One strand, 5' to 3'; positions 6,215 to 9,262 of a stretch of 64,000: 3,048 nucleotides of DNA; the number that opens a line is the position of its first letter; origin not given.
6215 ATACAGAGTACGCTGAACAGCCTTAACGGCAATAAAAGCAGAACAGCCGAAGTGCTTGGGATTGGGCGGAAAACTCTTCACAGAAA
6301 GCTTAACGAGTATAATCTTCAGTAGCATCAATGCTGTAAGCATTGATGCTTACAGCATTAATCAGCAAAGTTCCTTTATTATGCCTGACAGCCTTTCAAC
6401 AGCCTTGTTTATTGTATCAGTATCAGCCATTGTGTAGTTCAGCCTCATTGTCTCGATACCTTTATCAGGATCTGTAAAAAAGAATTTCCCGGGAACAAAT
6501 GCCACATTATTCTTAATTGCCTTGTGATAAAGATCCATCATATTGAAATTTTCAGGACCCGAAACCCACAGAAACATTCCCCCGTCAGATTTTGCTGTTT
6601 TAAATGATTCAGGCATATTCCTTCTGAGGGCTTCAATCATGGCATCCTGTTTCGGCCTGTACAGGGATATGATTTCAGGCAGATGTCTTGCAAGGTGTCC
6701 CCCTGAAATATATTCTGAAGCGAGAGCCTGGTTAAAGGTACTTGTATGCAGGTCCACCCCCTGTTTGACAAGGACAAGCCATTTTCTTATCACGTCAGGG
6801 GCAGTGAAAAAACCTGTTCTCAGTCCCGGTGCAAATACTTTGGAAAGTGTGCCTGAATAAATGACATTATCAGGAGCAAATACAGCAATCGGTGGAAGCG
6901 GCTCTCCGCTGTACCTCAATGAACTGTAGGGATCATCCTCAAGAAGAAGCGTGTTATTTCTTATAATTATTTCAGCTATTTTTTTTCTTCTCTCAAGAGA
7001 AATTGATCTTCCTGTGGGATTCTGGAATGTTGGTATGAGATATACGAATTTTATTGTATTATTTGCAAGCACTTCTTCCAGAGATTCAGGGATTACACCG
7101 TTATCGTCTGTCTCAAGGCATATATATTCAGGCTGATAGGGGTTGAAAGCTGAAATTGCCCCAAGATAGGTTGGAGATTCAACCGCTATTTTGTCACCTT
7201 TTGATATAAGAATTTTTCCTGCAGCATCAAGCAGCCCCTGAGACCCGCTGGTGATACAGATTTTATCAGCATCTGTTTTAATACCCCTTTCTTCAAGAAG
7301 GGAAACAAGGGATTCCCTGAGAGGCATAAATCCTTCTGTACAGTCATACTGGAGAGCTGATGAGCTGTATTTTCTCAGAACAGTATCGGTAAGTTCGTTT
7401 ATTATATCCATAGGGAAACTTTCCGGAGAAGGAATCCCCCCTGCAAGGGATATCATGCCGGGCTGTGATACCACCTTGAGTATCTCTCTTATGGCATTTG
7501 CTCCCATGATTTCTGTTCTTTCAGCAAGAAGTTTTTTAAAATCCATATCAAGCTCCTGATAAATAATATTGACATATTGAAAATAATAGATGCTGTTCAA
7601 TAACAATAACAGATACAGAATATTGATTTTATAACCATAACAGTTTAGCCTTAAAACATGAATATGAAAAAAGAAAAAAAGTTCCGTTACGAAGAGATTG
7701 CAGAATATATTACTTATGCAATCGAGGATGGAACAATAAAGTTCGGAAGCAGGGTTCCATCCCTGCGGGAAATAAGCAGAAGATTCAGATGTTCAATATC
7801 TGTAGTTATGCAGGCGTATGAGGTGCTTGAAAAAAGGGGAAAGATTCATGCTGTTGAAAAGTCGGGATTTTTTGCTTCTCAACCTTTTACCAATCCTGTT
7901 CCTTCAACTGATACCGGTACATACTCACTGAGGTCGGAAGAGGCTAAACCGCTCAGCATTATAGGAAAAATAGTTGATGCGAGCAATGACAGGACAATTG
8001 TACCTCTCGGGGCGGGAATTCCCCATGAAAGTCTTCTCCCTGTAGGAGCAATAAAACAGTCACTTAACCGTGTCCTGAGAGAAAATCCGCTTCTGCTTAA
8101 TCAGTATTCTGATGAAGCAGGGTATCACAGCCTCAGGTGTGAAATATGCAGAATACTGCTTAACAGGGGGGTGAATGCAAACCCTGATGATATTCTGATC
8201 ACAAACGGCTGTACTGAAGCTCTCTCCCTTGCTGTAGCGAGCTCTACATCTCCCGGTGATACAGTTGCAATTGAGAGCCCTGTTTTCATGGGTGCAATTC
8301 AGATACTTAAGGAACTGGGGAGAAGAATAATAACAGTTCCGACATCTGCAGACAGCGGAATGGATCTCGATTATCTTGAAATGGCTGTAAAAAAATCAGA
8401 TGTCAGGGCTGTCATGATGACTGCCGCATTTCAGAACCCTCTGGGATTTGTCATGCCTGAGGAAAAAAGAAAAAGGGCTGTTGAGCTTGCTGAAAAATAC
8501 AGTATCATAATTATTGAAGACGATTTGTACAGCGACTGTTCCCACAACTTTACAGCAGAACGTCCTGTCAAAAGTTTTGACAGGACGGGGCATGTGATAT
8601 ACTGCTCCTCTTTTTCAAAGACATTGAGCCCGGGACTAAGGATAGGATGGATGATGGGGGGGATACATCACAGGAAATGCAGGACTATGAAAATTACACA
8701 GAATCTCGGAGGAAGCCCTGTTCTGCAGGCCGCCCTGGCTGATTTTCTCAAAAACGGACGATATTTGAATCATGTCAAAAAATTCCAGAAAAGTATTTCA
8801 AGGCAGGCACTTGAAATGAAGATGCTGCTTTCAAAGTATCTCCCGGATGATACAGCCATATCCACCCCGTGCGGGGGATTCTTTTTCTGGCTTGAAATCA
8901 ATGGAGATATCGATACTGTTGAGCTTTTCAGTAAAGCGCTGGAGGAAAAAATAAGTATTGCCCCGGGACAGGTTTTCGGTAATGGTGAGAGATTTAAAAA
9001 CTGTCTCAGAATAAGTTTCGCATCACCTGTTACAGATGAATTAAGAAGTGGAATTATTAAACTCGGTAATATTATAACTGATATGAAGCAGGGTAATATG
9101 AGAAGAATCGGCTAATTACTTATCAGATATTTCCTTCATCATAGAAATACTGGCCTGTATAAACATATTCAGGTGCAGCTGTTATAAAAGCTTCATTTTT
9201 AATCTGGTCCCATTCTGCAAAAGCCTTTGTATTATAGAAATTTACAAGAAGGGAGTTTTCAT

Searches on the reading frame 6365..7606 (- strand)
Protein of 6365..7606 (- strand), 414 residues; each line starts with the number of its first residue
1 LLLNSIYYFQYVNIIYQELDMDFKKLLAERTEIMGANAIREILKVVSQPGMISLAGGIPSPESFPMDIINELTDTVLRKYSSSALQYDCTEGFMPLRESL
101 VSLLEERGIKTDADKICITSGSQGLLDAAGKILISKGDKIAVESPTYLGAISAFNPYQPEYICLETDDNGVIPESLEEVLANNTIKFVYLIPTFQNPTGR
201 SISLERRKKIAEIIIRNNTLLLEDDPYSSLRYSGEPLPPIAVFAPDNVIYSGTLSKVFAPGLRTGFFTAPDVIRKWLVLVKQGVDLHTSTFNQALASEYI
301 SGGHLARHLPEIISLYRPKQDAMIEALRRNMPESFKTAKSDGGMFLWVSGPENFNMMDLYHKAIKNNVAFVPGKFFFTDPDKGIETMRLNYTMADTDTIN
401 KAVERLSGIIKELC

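Call 3: search_protein_families(library=pfam, proteins=[window:6365-7606:-], max_evalue=1)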
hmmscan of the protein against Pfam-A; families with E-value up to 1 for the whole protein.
window:6365-7606:- (414 aa): 3 families
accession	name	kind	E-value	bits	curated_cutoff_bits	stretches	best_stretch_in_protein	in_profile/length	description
PF00155.27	Aminotran_1_2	-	2.8e-31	109.5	19.7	1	81-406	32-361/361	Aminotransferase class I and II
PF12897.13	Asp_aminotransf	-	4.4e-05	22.9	27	1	124-228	111-217/421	Aspartate amino-transferase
PF01053.26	Cys_Met_Meta_PP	-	0.2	10.6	27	1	114-224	69-173/381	Cys/Met metabolism PLP-dependent enzyme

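Call 18: search_protein_families(library=ncbifam, proteins=[window:6365-7606:-], max_evalue=0.00001)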
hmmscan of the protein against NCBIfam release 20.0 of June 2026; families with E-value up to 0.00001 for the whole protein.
window:6365-7606:- (414 aa): 59 families (the best 25 are shown)
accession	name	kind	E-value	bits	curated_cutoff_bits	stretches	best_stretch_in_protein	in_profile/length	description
NF052282.1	PLP_TF_PdxR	equivalog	5.8e-69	233.3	320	1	49-406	92-447/448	MocR-like pyridoxine biosynthesis transcription factor PdxR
NF052290.2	MocR_like_YczR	exception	1.6e-53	182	487.4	1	90-407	140-455/458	MocR-like transcription factor YczR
NF052281.1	rhizopine_MocR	equivalog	1.8e-51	175.3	650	1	43-408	115-477/479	rhizopine catabolism transcriptional regulator MocR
NF052286.1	ecto_TF_EhuR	exception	6.3e-44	150.3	480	1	82-411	127-450/458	MocR-like ectoine utilization transcription factor EhuR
TIGR04461.1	endura_MppQ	equivalog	2.9e-43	148.4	540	1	43-407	6-377/392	enduracididine biosynthesis enzyme MppQ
NF041364.1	GntC_guanitoxin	equivalog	1.2e-34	119.8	415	1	61-408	8-355/356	guanitoxin biosynthesis PLP-dependent (S)-gamma-hydroxy-L-arginine cyclodehydratase GntC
NF052285.1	GABA_TF_GabR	exception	1.2e-32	113.4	600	1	52-410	95-456/456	MocR-like transcriptional regulator GabR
NF005588.0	PRK07309.1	equivalog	4.6e-28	98.2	576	1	21-411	1-387/391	pyridoxal phosphate-dependent aminotransferase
NF006967.0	PRK09440.1-5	equivalog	1.3e-27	96.7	402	1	195-412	194-417/424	valine--pyruvate transaminase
NF006964.0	PRK09440.1-2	equivalog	9.9e-27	93.8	467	1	45-412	26-412/417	valine--pyruvate transaminase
NF005744.0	PRK07568.1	subfamily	3.7e-23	82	389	1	76-411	51-391/398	pyridoxal phosphate-dependent aminotransferase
NF005817.0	PRK07683.1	equivalog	6e-23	81.2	575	1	25-411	3-382/387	aminotransferase A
NF004621.0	PRK05957.1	equivalog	9.8e-22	77.2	498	1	45-412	23-385/389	pyridoxal phosphate-dependent aminotransferase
NF005305.0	PRK06836.1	equivalog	1.2e-21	77.5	376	1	65-412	49-393/396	pyridoxal phosphate-dependent aminotransferase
NF006229.0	PRK08361.1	equivalog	2.5e-21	76.1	624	1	24-410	7-388/391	aspartate aminotransferase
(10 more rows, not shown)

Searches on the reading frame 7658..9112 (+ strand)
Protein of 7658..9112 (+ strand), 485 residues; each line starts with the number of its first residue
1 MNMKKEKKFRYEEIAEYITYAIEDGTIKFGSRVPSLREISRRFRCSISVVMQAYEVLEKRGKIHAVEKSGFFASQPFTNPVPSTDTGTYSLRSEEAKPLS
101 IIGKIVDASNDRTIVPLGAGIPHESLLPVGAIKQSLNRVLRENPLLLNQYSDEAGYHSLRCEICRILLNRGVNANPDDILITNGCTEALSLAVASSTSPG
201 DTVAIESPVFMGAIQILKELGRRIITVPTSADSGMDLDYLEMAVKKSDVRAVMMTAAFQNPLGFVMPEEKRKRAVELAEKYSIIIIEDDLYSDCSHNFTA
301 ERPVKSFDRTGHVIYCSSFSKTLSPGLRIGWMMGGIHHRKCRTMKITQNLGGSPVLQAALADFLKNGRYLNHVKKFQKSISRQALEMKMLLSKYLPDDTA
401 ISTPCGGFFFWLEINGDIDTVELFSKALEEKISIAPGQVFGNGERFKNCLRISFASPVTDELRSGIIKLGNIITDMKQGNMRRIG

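Call 3: search_protein_families(library=pfam, proteins=[window:7658-9112:+], max_evalue=1)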
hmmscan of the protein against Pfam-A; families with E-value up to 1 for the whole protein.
window:7658-9112:+ (485 aa): 6 families
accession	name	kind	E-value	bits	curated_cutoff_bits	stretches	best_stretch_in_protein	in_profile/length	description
PF00155.27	Aminotran_1_2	-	7.9e-36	124.4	19.7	1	114-463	3-355/361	Aminotransferase class I and II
PF00392.27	GntR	-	1e-09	38.3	27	1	11-72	2-63/64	Bacterial regulatory proteins, gntR family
PF12897.13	Asp_aminotransf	-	9.4e-05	21.8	27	1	206-463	130-399/421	Aspartate amino-transferase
PF00266.25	Aminotran_5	-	0.0017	17.8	21.5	1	161-271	45-161/371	Aminotransferase class-V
PF01212.27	Beta_elim_lyase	-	0.026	14.3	27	1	221-285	95-165/288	Beta-eliminating lyase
PF09012.17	FeoC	-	0.027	15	21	1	35-71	16-52/69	FeoC like transcriptional regulator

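Call 18: search_protein_families(library=ncbifam, proteins=[window:7658-9112:+], max_evalue=0.00001)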
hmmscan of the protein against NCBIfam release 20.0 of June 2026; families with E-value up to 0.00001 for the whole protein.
window:7658-9112:+ (485 aa): 62 families (the best 25 are shown)
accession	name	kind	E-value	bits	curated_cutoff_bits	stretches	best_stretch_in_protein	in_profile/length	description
NF052282.1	PLP_TF_PdxR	equivalog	8.7e-80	268.9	320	1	11-469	3-447/448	MocR-like pyridoxine biosynthesis transcription factor PdxR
NF052290.2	MocR_like_YczR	exception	9.7e-66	222.3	487.4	1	5-460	15-446/458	MocR-like transcription factor YczR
NF052286.1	ecto_TF_EhuR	exception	2.5e-55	187.9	480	1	4-476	6-452/458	MocR-like ectoine utilization transcription factor EhuR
NF052281.1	rhizopine_MocR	equivalog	6.2e-53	180.1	650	1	12-472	21-478/479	rhizopine catabolism transcriptional regulator MocR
NF052285.1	GABA_TF_GabR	exception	6.6e-45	153.7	600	1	11-470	1-453/456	MocR-like transcriptional regulator GabR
NF041364.1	GntC_guanitoxin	equivalog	3.1e-44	151.3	415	1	128-470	12-354/356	guanitoxin biosynthesis PLP-dependent (S)-gamma-hydroxy-L-arginine cyclodehydratase GntC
TIGR04461.1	endura_MppQ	equivalog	8.5e-44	150.2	540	1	112-457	12-366/392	enduracididine biosynthesis enzyme MppQ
NF004770.0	PRK06108.1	subfamily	2.5e-29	102.3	422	1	150-474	69-393/396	pyridoxal phosphate-dependent aminotransferase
TIGR01265.1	tyr_nico_aTase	subfamily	7.1e-28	97.7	292.45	1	107-458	26-385/403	tyrosine/nicotianamine family aminotransferase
NF012025.0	PRK15481.1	equivalog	8.2e-27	93.9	573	1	174-456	140-413/432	MocR-like B6 salvage transcription factor PtsJ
NF005732.0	PRK07550.1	equivalog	5.9e-26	91.4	366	1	110-456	30-371/389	aminotransferase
NF041091.1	asp_aminotase_Arch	equivalog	2.6e-25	89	550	1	136-471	49-373/376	aspartate aminotransferase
NF004621.0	PRK05957.1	equivalog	3e-25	88.8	498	1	113-471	28-381/389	pyridoxal phosphate-dependent aminotransferase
NF005816.0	PRK07682.1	equivalog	3.2e-25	88.6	620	1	95-477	12-387/390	aminotransferase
NF005305.0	PRK06836.1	equivalog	1.7e-24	86.8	376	1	130-443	50-366/396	pyridoxal phosphate-dependent aminotransferase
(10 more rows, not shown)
